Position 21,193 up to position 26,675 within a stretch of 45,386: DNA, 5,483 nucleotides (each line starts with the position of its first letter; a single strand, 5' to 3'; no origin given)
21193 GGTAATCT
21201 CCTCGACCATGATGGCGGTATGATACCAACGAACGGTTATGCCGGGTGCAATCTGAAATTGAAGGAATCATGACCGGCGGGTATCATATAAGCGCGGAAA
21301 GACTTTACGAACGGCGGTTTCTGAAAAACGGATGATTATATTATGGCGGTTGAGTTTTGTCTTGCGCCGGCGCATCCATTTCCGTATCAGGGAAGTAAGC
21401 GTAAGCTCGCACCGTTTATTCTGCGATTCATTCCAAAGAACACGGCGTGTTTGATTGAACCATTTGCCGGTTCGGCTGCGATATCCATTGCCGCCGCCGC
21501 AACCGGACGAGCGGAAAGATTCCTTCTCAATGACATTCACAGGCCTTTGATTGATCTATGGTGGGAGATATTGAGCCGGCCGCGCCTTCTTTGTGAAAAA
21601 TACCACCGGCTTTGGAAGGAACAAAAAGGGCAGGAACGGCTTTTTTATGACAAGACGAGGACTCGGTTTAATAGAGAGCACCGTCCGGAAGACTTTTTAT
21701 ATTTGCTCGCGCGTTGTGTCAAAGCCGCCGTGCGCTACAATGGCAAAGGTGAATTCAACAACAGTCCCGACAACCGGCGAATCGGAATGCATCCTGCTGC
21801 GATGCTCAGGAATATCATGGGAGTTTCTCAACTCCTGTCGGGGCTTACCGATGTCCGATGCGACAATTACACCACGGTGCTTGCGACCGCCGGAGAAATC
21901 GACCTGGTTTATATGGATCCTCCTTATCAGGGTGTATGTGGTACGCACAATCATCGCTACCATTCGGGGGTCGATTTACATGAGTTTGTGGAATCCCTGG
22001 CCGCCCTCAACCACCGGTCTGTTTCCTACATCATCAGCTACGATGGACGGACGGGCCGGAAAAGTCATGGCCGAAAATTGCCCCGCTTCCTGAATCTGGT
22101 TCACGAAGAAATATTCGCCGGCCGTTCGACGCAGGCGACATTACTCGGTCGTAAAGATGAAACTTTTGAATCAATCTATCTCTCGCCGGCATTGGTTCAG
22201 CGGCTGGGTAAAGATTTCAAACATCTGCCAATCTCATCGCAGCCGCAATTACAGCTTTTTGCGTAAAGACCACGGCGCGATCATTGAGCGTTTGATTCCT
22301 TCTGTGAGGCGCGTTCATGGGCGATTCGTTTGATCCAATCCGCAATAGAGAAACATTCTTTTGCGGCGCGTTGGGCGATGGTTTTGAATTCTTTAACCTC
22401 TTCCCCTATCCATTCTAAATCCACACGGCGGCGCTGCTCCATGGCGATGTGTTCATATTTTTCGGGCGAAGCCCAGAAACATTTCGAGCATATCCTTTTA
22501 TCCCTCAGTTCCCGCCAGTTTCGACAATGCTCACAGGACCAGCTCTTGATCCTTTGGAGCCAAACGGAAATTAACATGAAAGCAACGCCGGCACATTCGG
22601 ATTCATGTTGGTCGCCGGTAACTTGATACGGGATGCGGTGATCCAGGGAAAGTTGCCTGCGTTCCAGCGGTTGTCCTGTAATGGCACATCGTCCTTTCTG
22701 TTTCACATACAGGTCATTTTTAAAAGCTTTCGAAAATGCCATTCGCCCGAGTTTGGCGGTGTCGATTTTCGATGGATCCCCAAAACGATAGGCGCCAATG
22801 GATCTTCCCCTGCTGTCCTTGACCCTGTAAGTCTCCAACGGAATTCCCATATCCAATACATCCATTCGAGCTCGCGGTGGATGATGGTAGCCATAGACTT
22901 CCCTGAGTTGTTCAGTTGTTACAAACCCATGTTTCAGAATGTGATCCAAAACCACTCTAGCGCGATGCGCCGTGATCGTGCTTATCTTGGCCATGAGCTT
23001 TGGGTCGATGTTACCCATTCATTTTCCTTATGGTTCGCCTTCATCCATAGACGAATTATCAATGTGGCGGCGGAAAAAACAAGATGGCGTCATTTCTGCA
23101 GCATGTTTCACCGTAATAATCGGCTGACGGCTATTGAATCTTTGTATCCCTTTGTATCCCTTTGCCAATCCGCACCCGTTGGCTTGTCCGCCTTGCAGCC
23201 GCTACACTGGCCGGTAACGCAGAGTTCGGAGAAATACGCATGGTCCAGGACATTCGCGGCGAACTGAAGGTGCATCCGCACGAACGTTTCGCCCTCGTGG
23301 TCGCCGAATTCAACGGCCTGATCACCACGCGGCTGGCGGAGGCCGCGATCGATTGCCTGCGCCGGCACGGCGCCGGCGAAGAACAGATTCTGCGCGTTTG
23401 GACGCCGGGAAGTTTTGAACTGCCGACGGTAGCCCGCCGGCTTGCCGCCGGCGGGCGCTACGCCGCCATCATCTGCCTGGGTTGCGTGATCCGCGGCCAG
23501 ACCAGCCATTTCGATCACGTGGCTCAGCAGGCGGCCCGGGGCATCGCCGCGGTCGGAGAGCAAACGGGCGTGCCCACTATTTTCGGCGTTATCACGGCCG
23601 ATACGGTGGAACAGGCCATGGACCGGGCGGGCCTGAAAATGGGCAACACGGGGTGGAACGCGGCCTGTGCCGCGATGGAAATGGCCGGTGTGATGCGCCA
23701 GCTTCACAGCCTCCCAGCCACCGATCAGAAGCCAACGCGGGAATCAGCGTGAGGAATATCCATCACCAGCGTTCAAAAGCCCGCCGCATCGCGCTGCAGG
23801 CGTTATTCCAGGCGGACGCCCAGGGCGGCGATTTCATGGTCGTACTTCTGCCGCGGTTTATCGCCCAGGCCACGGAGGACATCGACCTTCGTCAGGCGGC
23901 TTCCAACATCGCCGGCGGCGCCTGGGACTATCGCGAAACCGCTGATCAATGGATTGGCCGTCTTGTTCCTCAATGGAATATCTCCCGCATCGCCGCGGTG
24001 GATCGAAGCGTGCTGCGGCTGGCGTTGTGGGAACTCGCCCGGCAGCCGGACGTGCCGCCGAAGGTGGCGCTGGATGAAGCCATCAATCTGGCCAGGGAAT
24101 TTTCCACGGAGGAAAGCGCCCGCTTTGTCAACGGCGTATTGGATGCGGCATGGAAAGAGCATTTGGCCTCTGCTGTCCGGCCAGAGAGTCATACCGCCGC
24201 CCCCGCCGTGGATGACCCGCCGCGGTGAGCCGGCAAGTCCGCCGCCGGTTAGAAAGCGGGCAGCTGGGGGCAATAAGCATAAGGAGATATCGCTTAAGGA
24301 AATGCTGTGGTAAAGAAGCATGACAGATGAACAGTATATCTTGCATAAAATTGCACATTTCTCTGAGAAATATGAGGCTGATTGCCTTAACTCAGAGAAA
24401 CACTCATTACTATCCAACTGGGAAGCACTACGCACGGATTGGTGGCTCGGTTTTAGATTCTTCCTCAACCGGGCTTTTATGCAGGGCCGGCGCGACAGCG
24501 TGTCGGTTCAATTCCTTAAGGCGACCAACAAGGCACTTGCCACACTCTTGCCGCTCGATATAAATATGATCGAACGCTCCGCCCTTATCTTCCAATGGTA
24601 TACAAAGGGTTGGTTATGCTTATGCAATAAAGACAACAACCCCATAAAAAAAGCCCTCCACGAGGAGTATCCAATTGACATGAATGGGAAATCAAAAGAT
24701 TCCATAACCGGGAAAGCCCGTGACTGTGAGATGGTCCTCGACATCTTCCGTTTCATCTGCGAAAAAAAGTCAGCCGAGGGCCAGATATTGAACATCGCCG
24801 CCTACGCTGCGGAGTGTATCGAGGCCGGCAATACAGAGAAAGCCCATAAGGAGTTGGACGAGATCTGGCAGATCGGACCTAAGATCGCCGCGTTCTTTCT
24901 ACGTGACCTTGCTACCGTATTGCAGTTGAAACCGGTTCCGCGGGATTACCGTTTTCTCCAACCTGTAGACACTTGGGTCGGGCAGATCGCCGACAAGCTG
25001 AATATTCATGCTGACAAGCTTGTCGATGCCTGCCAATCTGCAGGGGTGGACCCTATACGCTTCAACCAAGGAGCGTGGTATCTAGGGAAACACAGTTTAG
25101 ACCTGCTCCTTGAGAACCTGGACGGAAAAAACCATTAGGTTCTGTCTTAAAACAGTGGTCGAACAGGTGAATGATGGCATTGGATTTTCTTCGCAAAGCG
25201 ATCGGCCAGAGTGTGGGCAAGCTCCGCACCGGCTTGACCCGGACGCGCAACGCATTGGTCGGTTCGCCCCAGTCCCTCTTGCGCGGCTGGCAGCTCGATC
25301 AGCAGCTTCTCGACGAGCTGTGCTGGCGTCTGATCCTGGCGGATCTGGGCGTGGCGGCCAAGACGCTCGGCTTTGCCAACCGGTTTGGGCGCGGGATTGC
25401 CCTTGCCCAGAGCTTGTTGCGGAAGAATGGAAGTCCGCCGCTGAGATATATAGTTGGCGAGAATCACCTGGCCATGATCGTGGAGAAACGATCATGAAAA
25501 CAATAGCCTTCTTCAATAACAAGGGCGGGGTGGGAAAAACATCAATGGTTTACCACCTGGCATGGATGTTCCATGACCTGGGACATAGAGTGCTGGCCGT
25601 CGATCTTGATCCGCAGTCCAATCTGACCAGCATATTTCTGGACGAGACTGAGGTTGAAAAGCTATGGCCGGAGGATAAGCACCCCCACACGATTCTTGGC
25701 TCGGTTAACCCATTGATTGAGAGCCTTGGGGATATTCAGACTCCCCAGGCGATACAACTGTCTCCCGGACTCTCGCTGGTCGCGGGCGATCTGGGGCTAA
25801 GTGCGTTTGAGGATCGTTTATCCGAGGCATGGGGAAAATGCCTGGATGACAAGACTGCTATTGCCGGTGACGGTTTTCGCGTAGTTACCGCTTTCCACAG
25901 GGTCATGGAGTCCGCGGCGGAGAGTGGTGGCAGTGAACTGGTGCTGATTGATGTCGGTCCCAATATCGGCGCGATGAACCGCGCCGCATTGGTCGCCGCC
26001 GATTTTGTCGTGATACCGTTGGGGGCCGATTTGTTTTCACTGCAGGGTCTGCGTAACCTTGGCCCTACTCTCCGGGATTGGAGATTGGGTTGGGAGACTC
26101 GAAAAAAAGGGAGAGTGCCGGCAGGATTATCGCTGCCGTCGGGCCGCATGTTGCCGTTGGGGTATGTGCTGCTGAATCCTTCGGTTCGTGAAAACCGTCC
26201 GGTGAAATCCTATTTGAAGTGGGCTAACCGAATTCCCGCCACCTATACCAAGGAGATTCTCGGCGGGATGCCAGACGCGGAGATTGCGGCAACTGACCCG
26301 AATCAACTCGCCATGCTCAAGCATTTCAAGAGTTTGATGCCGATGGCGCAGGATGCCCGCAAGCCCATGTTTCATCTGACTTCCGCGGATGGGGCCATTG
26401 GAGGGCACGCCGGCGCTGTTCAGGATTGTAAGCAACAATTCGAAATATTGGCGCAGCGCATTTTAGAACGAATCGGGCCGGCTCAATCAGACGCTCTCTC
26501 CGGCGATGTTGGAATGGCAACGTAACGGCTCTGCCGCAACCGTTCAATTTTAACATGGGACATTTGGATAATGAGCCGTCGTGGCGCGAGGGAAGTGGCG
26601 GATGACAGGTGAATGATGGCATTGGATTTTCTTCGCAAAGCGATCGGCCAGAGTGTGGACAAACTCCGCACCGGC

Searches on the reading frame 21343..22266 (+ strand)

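Call 64: search_protein_families(library=pfam, proteins=[window:21343-22266:+], max_evalue=0.0001)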
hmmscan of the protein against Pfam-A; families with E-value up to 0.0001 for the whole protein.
window:21343-22266:+ (307 aa): 1 family
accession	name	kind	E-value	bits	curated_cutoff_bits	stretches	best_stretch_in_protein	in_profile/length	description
PF02086.21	MethyltransfD12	-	5.3e-35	121.8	22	1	15-246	1-238/253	D12 class N6 adenine-specific DNA methyltransferase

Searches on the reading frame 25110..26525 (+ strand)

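Call 64: search_protein_families(library=pfam, proteins=[window:25110-26525:+], max_evalue=0.0001)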
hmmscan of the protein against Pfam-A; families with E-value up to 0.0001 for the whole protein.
window:25110-26525:+ (471 aa): 5 families
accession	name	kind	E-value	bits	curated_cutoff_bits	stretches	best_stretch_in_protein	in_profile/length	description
PF13614.12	AAA_31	-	9.6e-26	91.2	27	1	129-322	1-165/177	AAA domain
PF01656.29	CbiA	-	8.4e-14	52.1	25.4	1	132-216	1-72/125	CobQ/CobB/MinD/ParA nucleotide binding domain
PF06564.18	CBP_BcsQ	-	8.8e-07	29.1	21.3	1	129-178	1-50/234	Cellulose biosynthesis protein BcsQ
PF09140.17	MipZ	-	1.9e-06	27.8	20.7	0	131-176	2-47/262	ATPase MipZ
PF02374.21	ArsA_ATPase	-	3.5e-06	26.9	24.3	1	132-179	3-50/305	Anion-transporting ATPase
